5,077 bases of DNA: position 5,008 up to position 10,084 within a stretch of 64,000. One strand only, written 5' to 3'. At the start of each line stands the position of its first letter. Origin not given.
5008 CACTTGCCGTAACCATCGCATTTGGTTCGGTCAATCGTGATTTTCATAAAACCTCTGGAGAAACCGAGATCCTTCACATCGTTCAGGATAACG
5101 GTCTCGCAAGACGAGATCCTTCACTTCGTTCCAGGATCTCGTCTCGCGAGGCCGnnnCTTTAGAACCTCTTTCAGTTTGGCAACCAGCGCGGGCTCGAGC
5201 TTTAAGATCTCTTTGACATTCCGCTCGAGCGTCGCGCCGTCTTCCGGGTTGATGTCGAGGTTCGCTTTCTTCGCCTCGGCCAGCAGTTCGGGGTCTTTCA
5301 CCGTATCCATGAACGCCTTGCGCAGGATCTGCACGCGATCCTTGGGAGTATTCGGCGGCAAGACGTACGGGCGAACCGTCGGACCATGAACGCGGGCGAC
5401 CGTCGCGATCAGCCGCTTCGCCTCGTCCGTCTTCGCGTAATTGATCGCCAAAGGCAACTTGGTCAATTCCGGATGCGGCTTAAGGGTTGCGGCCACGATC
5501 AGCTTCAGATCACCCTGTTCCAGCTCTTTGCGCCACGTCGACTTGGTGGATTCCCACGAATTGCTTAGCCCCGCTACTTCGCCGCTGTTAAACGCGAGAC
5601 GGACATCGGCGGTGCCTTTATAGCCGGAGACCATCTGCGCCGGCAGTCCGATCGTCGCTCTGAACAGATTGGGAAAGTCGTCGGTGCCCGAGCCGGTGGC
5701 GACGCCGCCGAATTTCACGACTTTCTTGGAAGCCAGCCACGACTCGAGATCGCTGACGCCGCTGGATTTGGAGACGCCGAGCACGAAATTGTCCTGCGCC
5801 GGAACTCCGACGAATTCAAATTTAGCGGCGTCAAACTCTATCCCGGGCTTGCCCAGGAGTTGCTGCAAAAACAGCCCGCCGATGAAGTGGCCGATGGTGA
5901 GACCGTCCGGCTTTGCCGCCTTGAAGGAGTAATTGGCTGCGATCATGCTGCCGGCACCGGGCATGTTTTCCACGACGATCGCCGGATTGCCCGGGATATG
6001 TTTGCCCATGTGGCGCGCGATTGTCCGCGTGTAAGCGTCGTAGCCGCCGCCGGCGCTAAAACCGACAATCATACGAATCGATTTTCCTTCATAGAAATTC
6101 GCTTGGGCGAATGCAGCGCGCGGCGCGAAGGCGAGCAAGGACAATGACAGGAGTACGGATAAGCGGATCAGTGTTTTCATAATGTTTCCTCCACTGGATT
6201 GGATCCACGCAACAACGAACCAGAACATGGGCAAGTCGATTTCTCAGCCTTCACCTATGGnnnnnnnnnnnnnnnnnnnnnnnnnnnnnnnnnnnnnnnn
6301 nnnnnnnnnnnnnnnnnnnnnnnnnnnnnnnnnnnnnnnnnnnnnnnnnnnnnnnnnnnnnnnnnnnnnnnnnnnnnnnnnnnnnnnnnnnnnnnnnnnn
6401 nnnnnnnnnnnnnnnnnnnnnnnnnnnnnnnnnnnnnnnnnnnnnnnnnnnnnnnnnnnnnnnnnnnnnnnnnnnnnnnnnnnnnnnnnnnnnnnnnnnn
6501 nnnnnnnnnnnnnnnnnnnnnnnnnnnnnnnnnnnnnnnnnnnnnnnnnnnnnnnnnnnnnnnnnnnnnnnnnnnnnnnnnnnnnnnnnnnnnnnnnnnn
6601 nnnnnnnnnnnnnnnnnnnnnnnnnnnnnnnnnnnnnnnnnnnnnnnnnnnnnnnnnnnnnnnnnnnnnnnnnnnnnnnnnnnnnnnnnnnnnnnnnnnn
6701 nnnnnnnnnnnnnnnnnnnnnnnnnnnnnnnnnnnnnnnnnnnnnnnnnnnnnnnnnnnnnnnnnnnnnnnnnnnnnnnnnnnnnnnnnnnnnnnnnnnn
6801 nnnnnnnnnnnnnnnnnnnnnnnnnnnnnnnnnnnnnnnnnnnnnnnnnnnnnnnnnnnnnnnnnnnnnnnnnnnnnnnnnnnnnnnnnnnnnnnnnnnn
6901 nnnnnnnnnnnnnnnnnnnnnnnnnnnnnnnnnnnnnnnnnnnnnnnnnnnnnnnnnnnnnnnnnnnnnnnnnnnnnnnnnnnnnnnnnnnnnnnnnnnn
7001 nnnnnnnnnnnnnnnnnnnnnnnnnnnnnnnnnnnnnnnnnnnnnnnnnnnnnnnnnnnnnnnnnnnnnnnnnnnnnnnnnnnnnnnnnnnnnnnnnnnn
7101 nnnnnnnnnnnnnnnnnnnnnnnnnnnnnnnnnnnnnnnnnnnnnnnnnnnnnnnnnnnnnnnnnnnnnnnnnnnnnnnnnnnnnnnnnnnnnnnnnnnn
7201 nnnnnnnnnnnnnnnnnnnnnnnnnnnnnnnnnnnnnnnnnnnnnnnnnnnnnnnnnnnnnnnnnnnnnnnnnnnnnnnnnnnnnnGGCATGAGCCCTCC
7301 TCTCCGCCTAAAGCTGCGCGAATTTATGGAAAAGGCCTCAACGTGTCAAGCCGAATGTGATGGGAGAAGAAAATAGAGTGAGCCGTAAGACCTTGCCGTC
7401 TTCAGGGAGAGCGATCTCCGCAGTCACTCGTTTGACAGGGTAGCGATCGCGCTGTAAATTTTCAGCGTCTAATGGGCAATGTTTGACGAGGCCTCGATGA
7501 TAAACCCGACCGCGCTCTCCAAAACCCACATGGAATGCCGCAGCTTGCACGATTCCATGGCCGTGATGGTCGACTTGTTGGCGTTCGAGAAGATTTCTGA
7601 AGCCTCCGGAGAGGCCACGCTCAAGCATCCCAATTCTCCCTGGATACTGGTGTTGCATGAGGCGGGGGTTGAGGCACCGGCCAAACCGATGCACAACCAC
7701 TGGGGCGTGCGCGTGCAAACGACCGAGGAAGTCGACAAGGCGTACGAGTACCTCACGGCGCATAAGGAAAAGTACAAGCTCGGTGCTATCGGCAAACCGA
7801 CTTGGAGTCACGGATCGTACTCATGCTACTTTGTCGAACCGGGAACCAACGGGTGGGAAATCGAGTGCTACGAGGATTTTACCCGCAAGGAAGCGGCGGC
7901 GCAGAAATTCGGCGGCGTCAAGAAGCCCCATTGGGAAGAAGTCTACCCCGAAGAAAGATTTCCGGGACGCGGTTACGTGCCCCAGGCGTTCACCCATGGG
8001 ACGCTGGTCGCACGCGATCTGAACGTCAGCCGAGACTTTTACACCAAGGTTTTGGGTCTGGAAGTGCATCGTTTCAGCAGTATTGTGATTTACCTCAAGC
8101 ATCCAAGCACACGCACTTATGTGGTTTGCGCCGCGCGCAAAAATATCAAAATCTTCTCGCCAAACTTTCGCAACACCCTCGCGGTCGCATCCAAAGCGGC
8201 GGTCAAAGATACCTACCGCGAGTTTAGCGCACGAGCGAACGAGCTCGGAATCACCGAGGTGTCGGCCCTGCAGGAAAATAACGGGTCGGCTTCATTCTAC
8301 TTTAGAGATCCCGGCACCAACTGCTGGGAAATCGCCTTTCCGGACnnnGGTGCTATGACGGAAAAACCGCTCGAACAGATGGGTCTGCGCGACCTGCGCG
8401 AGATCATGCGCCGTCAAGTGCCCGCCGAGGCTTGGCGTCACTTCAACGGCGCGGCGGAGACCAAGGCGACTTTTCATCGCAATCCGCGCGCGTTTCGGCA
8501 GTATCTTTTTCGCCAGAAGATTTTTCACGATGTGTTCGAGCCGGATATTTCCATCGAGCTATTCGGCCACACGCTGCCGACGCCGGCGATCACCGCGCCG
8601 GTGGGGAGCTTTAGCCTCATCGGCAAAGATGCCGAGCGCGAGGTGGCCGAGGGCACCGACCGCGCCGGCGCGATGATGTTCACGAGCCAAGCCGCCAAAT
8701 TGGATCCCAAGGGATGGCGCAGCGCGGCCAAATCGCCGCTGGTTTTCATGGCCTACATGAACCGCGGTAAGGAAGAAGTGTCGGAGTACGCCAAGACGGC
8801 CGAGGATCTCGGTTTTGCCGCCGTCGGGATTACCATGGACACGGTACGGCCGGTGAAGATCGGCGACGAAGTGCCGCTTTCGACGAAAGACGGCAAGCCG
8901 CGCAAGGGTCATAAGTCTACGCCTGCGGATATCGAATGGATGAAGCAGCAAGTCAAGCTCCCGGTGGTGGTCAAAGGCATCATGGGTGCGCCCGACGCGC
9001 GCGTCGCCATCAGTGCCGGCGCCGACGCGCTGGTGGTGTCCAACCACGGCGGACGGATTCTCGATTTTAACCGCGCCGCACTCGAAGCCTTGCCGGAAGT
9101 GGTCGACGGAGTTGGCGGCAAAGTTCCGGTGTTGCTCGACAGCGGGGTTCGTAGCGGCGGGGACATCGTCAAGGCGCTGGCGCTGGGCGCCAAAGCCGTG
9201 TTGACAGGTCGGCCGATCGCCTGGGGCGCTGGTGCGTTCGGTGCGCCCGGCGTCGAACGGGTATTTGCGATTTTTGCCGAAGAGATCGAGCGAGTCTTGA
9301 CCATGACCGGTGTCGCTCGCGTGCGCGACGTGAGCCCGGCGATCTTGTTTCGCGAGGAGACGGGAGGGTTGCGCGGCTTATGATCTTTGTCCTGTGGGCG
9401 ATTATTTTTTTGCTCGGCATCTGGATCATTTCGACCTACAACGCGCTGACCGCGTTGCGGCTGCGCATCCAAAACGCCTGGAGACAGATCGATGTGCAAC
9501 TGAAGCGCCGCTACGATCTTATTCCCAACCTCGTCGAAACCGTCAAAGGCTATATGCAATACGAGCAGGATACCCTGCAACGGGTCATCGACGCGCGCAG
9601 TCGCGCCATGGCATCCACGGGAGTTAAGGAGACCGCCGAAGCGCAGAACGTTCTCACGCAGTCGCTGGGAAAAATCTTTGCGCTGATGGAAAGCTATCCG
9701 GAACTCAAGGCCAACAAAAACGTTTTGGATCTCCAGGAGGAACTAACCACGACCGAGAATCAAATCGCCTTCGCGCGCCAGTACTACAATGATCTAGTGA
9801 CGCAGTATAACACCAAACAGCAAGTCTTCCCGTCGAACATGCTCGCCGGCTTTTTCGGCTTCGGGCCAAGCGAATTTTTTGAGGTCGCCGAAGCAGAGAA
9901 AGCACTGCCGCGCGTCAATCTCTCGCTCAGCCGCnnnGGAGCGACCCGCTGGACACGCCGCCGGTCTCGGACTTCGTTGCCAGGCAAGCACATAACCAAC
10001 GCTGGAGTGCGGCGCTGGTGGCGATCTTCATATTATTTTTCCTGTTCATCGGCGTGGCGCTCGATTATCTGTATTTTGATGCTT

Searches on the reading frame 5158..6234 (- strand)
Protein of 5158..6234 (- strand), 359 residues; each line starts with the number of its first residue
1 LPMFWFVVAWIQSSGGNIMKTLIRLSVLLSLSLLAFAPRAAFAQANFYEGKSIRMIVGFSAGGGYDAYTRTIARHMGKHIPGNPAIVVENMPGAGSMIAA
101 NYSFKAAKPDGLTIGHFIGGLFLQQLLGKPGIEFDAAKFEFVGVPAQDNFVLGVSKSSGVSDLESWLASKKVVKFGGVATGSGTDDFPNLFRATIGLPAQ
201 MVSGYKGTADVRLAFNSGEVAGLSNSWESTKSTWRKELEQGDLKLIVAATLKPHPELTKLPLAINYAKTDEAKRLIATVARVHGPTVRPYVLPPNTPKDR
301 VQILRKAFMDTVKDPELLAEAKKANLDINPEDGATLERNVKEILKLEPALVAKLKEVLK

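Call 49: search_protein_families(library=pfam, proteins=[window:5158-6234:-], max_evalue=0.000001)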
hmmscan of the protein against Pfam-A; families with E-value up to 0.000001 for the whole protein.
window:5158-6234:- (359 aa): 1 family
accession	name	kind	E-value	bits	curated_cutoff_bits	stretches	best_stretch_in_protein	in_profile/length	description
PF03401.19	TctC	-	8.3e-10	39.1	27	1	70-353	3-271/274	Tripartite tricarboxylate transporter family receptor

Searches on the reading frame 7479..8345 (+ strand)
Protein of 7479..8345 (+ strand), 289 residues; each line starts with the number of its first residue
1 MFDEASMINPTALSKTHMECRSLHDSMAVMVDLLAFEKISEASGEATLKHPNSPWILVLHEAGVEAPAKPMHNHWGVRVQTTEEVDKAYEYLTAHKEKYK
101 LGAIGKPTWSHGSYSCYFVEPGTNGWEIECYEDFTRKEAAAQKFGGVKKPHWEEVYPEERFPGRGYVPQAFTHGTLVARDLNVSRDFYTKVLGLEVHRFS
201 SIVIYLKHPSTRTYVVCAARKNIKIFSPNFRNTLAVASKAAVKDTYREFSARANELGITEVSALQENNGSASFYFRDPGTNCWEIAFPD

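Call 49: search_protein_families(library=pfam, proteins=[window:7479-8345:+], max_evalue=0.000001)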
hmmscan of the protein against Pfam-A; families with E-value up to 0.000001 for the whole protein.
window:7479-8345:+ (289 aa): 1 family
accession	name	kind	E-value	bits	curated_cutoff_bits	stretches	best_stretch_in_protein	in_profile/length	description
PF00903.31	Glyoxalase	-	1.6e-10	41.8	20.6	0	172-284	3-120/121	Glyoxalase/Bleomycin resistance protein/Dioxygenase superfamily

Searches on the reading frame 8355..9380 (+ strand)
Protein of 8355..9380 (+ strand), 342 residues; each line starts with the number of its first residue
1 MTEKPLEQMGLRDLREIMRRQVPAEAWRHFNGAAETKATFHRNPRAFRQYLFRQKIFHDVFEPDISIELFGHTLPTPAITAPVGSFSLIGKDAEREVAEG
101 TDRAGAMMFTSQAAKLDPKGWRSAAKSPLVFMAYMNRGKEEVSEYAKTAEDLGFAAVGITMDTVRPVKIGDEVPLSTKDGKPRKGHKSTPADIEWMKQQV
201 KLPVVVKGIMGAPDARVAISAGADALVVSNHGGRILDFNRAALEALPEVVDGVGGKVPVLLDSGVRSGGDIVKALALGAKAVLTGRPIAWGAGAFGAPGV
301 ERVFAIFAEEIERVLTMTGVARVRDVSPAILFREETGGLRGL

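Call 49: search_protein_families(library=pfam, proteins=[window:8355-9380:+], max_evalue=0.000001)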
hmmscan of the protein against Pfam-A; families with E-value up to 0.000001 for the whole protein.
window:8355-9380:+ (342 aa): 3 families
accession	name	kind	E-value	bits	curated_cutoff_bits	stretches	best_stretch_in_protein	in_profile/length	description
PF01070.24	FMN_dh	-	1.1e-87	294.8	24.9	2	187-331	204-348/350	FMN-dependent dehydrogenase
PF05690.20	ThiG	-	5.5e-08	32.9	23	0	250-289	171-208/247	Thiazole biosynthesis protein ThiG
PF00478.31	IMPDH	-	5.7e-07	29.3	25.6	0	191-289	134-240/345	IMP dehydrogenase / GMP reductase domain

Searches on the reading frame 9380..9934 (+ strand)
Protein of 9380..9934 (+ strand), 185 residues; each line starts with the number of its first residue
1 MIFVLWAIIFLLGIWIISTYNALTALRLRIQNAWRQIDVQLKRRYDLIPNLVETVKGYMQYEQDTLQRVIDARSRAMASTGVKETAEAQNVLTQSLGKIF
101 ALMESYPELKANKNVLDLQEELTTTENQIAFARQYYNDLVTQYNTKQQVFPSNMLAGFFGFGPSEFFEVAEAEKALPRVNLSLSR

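Call 49: search_protein_families(library=pfam, proteins=[window:9380-9934:+], max_evalue=0.000001)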
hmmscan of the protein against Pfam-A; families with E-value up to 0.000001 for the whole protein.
window:9380-9934:+ (185 aa): 1 family
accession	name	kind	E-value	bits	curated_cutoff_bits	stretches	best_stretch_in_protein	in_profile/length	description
PF04011.17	LemA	-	1.6e-60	203.7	26.2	1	33-180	1-148/149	LemA family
